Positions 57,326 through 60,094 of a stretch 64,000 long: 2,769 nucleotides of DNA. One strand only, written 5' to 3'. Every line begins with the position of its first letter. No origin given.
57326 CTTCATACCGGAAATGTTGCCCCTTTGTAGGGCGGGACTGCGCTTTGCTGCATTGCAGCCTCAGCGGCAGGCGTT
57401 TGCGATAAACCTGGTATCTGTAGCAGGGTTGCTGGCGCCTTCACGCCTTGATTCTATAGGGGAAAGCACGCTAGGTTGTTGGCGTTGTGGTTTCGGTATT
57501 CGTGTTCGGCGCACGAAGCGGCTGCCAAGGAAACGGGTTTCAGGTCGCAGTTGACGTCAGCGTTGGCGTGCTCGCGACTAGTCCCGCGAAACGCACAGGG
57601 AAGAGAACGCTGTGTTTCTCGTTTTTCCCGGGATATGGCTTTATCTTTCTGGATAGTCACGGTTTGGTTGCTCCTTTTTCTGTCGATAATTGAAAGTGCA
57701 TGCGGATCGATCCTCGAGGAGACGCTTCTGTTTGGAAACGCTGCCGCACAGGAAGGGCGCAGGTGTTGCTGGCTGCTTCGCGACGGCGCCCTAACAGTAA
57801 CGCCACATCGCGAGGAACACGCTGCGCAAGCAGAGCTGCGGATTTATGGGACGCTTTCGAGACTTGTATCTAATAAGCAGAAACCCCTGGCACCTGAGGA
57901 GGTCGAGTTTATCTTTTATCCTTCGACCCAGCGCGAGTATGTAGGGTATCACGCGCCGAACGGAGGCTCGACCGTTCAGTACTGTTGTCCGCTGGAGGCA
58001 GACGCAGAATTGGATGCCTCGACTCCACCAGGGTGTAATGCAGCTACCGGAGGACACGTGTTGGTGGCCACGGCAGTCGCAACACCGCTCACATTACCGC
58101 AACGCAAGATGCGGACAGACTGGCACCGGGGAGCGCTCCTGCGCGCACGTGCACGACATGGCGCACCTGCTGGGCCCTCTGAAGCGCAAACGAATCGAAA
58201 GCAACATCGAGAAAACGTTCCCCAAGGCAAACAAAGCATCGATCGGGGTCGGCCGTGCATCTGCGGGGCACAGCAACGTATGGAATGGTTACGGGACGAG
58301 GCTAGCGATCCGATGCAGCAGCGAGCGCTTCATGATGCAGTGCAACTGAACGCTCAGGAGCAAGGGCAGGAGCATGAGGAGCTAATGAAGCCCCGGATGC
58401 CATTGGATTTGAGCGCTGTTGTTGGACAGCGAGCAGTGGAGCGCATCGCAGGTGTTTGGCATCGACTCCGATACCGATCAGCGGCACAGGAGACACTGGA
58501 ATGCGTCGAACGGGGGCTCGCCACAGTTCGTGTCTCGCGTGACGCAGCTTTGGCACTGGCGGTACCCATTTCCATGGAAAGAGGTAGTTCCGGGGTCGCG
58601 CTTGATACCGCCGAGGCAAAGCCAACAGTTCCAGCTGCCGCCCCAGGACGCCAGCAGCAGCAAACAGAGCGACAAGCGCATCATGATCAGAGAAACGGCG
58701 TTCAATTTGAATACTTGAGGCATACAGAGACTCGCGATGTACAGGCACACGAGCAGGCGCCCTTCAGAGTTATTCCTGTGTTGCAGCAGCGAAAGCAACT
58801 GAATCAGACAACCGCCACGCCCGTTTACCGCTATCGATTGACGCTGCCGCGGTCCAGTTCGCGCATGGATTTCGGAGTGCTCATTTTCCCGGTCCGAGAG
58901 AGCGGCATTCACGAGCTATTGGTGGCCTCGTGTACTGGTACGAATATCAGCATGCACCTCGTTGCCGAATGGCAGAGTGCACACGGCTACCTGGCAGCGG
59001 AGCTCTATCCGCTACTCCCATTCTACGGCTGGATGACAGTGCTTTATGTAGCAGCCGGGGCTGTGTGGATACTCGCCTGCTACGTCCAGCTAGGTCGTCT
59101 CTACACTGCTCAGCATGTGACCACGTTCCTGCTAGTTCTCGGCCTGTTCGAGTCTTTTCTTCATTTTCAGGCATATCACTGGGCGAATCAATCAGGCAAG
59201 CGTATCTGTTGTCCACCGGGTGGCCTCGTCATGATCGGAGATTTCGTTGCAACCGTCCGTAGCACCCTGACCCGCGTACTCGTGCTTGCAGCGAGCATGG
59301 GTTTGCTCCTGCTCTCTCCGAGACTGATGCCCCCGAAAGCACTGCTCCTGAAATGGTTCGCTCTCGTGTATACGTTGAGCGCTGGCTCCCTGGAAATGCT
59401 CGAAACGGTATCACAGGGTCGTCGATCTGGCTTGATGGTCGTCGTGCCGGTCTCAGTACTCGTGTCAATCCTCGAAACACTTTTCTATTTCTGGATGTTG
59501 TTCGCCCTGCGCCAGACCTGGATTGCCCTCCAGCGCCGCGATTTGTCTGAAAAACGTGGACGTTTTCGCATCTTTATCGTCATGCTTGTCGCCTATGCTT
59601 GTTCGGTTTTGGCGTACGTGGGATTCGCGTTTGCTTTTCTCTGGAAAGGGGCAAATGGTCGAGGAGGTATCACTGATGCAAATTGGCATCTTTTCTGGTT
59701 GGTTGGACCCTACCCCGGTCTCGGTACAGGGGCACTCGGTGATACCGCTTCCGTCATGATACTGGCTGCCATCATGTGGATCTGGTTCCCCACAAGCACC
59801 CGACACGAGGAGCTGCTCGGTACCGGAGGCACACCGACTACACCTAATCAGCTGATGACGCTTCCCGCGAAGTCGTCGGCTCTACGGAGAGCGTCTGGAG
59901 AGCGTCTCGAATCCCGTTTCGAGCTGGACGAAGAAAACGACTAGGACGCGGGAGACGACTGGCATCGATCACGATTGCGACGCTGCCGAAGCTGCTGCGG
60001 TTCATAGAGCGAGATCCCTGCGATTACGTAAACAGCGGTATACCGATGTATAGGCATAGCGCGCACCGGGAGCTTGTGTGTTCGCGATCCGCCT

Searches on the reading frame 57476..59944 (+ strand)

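Call 26: search_protein_families(library=pfam, proteins=[window:57476-59944:+], max_evalue=0.001)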
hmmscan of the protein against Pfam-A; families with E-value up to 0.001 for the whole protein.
window:57476-59944:+ (822 aa): 1 family
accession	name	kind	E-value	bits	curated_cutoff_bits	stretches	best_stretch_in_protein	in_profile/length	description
PF06814.19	GOST_TM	-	1.2e-22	81.1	25.2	1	512-775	1-244/246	GOST, seven transmembrane domain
